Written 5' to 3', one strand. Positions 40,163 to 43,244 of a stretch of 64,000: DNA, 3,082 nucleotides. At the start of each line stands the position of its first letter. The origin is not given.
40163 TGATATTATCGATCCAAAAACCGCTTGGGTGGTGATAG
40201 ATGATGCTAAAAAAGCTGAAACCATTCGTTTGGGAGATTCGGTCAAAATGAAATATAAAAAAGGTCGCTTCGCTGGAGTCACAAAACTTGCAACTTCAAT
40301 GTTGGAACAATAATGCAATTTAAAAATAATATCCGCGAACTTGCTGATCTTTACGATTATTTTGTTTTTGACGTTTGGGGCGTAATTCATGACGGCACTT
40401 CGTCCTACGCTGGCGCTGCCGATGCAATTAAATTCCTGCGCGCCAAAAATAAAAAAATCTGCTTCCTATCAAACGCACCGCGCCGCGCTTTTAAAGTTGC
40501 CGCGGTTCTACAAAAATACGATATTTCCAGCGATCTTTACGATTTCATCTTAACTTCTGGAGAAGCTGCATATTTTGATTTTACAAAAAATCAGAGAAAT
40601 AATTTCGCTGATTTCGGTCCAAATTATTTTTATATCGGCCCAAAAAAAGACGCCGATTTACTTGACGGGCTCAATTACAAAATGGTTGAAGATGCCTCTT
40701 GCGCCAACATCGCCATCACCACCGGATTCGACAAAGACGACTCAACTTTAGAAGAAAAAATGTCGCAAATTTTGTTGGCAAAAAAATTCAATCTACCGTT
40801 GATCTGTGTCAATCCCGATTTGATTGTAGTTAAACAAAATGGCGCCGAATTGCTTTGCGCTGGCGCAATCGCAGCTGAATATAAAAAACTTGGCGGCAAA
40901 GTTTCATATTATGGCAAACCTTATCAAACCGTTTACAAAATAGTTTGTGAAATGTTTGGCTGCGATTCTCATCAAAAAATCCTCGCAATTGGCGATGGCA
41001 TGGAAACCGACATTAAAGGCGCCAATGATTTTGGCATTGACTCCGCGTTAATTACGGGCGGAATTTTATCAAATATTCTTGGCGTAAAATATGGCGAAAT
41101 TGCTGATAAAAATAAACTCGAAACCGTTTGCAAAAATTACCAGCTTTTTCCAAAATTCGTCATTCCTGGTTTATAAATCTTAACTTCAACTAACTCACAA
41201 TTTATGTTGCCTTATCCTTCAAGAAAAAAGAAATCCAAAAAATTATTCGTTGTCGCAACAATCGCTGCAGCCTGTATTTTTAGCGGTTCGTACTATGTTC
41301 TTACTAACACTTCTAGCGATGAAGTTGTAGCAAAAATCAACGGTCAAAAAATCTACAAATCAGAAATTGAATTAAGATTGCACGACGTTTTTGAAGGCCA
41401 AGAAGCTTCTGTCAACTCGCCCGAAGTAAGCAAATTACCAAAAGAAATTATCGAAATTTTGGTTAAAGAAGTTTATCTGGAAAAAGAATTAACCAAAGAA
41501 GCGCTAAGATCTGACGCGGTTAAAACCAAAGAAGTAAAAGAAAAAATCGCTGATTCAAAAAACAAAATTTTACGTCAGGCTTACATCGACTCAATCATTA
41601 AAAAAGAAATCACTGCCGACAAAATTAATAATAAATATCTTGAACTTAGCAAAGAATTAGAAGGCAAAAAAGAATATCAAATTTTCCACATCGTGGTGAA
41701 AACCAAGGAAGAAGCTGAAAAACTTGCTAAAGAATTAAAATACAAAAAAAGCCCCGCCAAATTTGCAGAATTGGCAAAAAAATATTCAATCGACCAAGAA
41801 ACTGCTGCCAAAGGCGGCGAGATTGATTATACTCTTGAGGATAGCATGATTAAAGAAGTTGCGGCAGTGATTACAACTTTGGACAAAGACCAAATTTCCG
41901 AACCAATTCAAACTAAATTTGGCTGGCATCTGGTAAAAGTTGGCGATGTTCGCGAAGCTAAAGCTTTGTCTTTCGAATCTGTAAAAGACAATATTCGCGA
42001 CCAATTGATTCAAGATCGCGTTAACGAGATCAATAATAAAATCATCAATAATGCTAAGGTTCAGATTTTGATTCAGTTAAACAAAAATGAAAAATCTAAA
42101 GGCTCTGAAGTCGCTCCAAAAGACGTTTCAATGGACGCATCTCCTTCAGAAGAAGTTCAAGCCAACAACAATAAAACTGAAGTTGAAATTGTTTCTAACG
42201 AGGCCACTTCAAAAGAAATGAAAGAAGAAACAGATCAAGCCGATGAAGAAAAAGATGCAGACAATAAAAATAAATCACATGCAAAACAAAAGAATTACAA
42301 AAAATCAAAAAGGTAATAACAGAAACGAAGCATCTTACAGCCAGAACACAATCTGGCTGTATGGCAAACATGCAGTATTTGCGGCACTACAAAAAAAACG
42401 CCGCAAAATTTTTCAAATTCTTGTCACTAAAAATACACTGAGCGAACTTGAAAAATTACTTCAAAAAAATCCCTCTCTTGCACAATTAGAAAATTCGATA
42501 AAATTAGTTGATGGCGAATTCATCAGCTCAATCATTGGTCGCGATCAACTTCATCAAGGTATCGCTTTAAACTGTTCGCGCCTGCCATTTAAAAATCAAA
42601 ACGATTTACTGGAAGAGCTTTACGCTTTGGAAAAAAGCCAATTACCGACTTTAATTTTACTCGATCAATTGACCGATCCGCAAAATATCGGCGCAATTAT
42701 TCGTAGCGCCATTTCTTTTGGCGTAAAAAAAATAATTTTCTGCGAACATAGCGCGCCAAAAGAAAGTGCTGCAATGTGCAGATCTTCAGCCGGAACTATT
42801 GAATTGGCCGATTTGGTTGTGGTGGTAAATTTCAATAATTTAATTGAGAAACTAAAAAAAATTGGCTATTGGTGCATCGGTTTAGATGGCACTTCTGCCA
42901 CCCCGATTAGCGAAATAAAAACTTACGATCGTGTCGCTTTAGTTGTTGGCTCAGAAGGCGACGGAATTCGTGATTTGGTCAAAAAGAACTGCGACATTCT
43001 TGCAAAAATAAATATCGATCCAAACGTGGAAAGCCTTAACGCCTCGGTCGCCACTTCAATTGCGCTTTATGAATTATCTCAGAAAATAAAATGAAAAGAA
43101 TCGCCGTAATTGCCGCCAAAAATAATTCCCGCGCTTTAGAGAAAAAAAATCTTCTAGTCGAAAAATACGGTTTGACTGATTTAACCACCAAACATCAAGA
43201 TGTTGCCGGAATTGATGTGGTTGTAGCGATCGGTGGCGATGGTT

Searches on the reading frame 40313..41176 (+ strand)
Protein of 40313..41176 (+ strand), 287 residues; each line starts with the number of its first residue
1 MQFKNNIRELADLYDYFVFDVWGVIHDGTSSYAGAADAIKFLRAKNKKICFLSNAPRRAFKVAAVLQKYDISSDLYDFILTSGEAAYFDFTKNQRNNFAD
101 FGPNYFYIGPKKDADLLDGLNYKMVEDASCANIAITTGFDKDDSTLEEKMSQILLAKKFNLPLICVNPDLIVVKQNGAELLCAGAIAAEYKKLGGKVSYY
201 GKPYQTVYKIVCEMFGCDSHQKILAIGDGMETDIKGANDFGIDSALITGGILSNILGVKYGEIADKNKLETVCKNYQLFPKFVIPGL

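Call 39: search_protein_families(library=pfam, proteins=[window:40313-41176:+], max_evalue=0.001)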
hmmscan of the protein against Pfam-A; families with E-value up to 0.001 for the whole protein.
window:40313-41176:+ (287 aa): 3 families
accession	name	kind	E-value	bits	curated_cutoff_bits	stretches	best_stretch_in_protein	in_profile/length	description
PF13344.12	Hydrolase_6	-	6.6e-14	52.2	27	1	17-122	1-100/101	Haloacid dehalogenase-like hydrolase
PF00702.32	Hydrolase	-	2.7e-10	41.4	26.4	1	192-241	144-191/191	haloacid dehalogenase-like hydrolase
PF13242.12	Hydrolase_like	-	4.1e-10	39.9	22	1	200-251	2-52/75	HAD-hyrolase-like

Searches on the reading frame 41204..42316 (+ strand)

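Call 35: search_protein_families(library=pfam, proteins=[window:41204-42316:+], max_evalue=0.001)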
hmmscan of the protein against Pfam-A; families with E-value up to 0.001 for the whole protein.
window:41204-42316:+ (370 aa): 4 families
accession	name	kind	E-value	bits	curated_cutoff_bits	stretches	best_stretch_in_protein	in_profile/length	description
PF00639.27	Rotamase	-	6.6e-19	69.1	21.7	1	166-246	5-95/97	PPIC-type PPIASE domain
PF13616.12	Rotamase_3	-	9.7e-18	65.3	22.5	1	156-249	14-115/116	PPIC-type PPIASE domain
PF13145.12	Rotamase_2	-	2.1e-16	61.2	27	1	137-262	2-121/121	PPIC-type PPIASE domain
PF13624.11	SurA_N_3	-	2.9e-07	30.9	27.2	1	11-119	10-121/162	SurA-like N-terminal domain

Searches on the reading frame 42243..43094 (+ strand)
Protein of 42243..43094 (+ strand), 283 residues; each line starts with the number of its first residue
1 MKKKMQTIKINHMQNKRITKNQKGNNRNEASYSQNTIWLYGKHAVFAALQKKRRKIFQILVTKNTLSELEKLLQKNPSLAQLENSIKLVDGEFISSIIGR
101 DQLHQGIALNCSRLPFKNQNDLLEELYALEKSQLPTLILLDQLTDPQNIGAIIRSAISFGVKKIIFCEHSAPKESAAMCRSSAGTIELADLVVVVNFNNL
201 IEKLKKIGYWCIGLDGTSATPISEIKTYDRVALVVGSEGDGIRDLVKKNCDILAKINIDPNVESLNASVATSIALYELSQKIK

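Call 35: search_protein_families(library=pfam, proteins=[window:42243-43094:+], max_evalue=0.001)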
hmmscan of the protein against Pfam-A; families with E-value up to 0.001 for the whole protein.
window:42243-43094:+ (283 aa): 2 families
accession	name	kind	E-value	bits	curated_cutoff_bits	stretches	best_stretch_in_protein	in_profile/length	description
PF00588.24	SpoU_methylase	-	2.9e-36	125.1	29.7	1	137-276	3-142/142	SpoU rRNA Methylase family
PF08032.17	SpoU_sub_bind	-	2.9e-09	37.6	22.8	1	38-114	1-73/76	RNA 2'-O ribose methyltransferase substrate binding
